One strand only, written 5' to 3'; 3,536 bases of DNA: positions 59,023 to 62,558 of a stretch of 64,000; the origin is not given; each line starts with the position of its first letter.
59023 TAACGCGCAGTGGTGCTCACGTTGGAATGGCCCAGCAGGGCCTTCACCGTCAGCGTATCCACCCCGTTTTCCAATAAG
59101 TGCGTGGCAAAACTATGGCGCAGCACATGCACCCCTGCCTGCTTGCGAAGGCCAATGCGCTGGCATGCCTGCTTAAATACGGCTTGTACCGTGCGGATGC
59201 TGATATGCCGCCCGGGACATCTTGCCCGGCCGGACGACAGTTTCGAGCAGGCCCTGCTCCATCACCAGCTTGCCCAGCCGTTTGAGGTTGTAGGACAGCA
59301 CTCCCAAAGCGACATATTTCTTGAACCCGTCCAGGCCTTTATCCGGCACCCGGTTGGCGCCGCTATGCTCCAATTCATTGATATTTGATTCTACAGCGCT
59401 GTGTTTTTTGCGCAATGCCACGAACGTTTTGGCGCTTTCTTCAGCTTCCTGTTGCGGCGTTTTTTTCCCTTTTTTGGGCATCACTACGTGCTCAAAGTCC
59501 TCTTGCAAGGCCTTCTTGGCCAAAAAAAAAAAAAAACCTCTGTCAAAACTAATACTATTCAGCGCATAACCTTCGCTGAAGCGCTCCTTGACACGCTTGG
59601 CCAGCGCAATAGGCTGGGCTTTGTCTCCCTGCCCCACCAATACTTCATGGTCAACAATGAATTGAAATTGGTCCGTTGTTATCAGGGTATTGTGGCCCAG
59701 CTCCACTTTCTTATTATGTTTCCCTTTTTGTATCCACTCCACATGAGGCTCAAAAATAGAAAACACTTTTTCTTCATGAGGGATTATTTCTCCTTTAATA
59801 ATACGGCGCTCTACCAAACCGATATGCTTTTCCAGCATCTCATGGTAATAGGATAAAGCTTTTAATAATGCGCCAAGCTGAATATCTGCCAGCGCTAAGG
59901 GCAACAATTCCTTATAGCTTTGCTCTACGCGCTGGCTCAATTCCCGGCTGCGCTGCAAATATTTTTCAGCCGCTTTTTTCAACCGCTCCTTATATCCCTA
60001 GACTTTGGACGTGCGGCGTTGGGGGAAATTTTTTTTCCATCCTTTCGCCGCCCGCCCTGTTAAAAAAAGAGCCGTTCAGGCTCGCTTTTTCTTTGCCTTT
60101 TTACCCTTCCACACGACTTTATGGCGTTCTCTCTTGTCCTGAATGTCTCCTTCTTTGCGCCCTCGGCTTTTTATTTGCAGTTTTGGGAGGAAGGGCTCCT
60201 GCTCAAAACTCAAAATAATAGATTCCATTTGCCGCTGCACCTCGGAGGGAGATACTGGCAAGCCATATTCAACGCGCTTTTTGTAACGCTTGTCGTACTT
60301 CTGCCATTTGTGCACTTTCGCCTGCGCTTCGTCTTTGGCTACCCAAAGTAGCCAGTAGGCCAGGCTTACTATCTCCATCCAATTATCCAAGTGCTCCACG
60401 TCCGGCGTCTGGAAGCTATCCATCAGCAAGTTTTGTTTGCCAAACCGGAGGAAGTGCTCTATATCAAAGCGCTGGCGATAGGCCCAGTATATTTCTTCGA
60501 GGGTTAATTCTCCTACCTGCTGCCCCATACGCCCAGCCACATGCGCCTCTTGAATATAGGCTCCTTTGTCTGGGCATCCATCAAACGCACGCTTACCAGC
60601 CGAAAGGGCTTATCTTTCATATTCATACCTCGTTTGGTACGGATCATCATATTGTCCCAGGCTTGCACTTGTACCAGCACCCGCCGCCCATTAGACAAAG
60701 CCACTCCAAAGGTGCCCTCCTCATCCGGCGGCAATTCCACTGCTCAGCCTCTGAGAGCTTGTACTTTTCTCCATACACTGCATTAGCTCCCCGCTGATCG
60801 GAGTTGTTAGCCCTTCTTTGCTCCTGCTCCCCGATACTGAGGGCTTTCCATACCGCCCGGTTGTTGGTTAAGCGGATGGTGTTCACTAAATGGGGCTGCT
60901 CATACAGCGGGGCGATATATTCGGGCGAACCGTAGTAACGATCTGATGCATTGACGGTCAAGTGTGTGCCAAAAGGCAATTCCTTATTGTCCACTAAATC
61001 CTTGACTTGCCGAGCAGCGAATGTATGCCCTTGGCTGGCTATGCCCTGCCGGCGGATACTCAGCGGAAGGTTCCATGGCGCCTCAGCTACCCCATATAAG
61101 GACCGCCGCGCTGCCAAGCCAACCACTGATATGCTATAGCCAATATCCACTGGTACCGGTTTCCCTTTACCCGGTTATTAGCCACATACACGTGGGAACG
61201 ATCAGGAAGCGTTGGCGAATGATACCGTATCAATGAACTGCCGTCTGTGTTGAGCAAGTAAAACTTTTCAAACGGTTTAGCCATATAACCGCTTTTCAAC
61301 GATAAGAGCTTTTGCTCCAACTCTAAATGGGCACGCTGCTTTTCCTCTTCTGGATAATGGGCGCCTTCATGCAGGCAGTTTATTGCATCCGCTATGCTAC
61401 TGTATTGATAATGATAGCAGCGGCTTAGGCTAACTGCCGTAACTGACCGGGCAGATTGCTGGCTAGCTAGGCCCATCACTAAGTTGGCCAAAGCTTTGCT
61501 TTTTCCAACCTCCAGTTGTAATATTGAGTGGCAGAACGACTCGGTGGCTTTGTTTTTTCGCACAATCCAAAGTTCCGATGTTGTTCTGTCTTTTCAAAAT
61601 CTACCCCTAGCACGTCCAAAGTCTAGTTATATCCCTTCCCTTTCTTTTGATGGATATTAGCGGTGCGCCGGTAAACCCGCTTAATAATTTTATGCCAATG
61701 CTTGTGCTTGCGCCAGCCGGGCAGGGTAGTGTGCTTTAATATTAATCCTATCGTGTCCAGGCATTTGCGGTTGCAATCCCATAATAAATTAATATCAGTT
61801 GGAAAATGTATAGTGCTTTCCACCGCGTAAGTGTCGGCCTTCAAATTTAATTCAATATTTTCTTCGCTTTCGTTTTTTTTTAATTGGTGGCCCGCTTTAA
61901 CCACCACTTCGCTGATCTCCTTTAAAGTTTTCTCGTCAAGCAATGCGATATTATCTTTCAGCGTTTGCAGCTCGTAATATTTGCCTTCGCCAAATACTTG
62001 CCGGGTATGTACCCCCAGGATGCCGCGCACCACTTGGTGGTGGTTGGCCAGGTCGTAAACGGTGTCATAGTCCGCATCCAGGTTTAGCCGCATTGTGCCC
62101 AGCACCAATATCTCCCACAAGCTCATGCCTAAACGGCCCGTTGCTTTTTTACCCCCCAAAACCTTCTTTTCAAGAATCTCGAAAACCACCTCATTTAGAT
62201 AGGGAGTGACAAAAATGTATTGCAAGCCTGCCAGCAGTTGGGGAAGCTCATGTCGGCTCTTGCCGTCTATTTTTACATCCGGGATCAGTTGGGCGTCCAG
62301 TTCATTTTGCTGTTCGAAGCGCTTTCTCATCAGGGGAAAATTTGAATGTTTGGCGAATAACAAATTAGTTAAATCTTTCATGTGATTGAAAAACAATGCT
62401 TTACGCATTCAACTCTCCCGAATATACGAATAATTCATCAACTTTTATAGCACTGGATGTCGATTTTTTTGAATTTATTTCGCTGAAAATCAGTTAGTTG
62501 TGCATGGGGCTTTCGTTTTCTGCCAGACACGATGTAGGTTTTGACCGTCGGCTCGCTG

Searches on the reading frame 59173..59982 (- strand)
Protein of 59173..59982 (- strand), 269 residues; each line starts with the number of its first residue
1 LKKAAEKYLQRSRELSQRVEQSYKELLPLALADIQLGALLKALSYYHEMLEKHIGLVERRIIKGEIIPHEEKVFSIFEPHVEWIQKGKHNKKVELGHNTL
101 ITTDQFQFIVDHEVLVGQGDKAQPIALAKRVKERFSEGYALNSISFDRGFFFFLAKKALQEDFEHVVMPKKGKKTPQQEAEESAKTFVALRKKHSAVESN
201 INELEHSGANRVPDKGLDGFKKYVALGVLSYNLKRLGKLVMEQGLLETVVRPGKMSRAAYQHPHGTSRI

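Call 12: search_protein_families(library=pfam, proteins=[window:59173-59982:-], max_evalue=0.01)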
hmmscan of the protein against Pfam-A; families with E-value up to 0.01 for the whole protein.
window:59173-59982:- (269 aa): 1 family
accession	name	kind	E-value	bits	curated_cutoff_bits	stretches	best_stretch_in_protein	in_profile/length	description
PF01609.27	DDE_Tnp_1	-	0.0021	18.3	23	1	82-233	21-200/200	Transposase DDE domain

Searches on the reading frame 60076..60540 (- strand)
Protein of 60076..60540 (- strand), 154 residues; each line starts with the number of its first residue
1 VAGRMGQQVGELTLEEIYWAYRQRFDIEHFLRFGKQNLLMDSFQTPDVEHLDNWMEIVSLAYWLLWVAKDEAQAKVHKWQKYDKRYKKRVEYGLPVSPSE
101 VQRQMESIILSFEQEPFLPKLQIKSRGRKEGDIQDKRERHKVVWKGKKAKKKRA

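Call 12: search_protein_families(library=pfam, proteins=[window:60076-60540:-], max_evalue=0.01)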
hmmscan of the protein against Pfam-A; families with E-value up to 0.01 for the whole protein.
window:60076-60540:- (154 aa): 2 families
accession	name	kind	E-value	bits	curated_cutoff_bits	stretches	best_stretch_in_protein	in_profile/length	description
PF13701.12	DDE_Tnp_1_4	-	7.5e-06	24.9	34.7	1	15-80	319-387/435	Transposase DDE domain group 1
PF01609.27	DDE_Tnp_1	-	0.0035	17.6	23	1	13-64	149-200/200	Transposase DDE domain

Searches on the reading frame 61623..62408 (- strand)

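Call 12: search_protein_families(library=pfam, proteins=[window:61623-62408:-], max_evalue=0.01)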
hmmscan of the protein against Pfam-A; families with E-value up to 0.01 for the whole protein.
window:61623-62408:- (261 aa): 0 families

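Call 45: search_protein_families(library=ncbifam, proteins=[window:61623-62408:-], max_evalue=0.001)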
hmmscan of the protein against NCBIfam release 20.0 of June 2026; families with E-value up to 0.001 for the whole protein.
window:61623-62408:- (261 aa): 2 families
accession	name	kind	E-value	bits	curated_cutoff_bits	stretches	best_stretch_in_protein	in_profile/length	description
NF033593.1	transpos_ISNCY_1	equivalog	7.4e-47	160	325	1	48-254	2-200/444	ISNCY family transposase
NF033578.1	transpos_IS5_1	equivalog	4.1e-06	26.2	275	1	157-251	107-192/419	IS5 family transposase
